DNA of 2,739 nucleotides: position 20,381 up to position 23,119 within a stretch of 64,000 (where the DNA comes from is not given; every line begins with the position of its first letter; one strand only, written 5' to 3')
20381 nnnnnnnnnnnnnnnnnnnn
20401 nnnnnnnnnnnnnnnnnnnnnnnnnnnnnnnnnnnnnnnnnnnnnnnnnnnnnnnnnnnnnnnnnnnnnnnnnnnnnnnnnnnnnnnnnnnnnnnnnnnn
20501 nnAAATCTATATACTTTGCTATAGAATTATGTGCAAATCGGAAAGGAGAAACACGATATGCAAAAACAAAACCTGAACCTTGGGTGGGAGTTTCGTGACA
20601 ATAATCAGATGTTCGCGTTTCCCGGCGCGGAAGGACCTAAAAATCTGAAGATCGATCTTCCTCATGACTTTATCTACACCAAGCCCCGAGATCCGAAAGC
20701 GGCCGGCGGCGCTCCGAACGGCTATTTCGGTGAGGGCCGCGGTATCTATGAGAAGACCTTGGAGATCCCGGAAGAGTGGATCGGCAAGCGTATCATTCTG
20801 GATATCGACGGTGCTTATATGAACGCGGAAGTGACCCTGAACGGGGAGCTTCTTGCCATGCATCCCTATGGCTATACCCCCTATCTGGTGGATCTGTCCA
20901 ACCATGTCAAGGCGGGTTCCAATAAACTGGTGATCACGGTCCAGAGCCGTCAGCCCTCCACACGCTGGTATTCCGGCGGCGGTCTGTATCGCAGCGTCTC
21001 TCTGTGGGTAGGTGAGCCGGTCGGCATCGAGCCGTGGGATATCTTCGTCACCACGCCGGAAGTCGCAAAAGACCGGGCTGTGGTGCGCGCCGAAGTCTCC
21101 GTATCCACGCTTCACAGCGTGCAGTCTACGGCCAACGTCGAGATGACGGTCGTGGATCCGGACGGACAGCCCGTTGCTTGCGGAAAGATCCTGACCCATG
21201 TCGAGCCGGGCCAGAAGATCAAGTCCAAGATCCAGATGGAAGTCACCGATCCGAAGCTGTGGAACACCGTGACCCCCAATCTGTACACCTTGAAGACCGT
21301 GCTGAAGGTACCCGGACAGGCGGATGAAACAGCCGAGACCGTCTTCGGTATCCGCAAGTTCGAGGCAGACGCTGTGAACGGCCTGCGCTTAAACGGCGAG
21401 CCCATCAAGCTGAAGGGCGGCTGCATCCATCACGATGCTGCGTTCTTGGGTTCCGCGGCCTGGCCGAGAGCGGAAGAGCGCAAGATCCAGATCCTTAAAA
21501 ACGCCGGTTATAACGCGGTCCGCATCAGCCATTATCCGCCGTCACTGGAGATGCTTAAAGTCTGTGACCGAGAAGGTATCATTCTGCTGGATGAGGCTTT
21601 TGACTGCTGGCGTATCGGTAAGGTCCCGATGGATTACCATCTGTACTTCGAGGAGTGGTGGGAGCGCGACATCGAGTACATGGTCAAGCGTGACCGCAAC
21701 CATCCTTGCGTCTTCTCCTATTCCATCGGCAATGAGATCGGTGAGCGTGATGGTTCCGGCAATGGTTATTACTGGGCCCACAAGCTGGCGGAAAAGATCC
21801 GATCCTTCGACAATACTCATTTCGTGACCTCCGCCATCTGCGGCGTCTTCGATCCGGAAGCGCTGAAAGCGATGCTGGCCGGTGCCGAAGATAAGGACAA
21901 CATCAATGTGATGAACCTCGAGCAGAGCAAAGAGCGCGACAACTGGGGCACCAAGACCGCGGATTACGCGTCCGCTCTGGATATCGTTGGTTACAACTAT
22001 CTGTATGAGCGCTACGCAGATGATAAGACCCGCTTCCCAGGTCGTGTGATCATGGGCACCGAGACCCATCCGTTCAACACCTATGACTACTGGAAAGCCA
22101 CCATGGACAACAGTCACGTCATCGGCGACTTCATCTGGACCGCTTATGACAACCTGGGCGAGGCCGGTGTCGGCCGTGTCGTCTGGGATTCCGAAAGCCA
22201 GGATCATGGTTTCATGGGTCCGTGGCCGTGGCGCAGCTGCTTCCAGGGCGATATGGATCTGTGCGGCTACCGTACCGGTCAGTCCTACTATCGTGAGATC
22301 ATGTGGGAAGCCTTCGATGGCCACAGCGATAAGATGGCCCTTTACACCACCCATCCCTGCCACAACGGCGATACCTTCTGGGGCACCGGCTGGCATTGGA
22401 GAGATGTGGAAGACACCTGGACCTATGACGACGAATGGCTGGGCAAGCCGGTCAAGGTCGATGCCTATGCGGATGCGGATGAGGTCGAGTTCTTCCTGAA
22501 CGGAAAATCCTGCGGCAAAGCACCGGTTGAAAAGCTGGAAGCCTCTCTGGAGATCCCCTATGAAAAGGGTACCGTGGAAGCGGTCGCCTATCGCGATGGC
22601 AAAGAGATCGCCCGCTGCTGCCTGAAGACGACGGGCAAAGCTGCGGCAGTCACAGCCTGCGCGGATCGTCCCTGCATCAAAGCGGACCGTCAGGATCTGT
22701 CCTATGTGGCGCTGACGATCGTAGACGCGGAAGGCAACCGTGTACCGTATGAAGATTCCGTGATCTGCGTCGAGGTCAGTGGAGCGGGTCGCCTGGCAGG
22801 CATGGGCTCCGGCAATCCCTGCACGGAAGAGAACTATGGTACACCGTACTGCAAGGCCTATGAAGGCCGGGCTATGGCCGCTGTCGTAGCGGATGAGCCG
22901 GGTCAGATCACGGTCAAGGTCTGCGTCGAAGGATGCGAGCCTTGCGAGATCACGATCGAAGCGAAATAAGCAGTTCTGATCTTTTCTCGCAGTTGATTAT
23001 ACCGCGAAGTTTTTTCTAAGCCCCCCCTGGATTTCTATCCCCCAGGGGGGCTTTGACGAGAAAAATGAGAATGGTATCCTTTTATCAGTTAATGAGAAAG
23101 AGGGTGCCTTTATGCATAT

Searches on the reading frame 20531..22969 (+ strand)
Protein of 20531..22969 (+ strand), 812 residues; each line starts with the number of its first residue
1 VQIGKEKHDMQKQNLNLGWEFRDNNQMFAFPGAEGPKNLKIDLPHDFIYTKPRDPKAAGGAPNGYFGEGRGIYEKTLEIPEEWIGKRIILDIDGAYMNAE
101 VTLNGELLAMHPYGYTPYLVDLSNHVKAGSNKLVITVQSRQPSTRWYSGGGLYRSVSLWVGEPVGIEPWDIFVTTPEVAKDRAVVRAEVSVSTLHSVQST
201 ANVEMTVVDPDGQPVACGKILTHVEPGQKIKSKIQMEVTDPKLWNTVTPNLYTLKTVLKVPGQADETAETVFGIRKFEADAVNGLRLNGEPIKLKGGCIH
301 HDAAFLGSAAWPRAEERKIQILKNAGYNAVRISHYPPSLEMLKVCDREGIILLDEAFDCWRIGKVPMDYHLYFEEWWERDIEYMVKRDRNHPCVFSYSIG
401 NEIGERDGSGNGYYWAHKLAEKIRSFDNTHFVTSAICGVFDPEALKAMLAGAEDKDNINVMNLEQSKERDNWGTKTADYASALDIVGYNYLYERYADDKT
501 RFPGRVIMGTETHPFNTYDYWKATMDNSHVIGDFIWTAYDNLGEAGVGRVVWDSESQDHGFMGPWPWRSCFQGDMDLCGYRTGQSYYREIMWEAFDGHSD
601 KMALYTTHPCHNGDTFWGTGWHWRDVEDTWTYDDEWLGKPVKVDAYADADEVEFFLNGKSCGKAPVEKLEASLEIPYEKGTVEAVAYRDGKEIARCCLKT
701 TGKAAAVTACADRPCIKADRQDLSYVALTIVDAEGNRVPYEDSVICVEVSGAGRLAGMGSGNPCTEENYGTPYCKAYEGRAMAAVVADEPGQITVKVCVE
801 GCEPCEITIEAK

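Call 14: search_protein_families(library=pfam, proteins=[window:20531-22969:+])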
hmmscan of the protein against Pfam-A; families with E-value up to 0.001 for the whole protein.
window:20531-22969:+ (812 aa): 6 families
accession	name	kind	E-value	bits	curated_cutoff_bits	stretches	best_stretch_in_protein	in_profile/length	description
PF18565.7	Glyco_hydro2_C5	-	2.3e-26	92.1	32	1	710-808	4-103/103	Glycoside hydrolase family 2 C-terminal domain 5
PF02836.23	Glyco_hydro_2_C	-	3.3e-20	72.9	21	1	285-433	8-159/302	Glycosyl hydrolases family 2, TIM barrel domain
PF16355.11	DUF4982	-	5.5e-17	61.9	23.9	1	638-694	1-61/61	Domain of unknown function (DUF4982)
PF02837.24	Glyco_hydro_2_N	-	1e-15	58.5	28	1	67-159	63-166/169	Glycosyl hydrolases family 2, sugar binding domain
PF00703.27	Glyco_hydro_2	-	1.9e-13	51.6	23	1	172-275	6-109/109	Glycosyl hydrolases family 2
PF22666.2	Glyco_hydro_2_N2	-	1.2e-07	32.4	27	1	67-140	46-120/167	Glycosyl hydrolase 2 galactose-binding domain-like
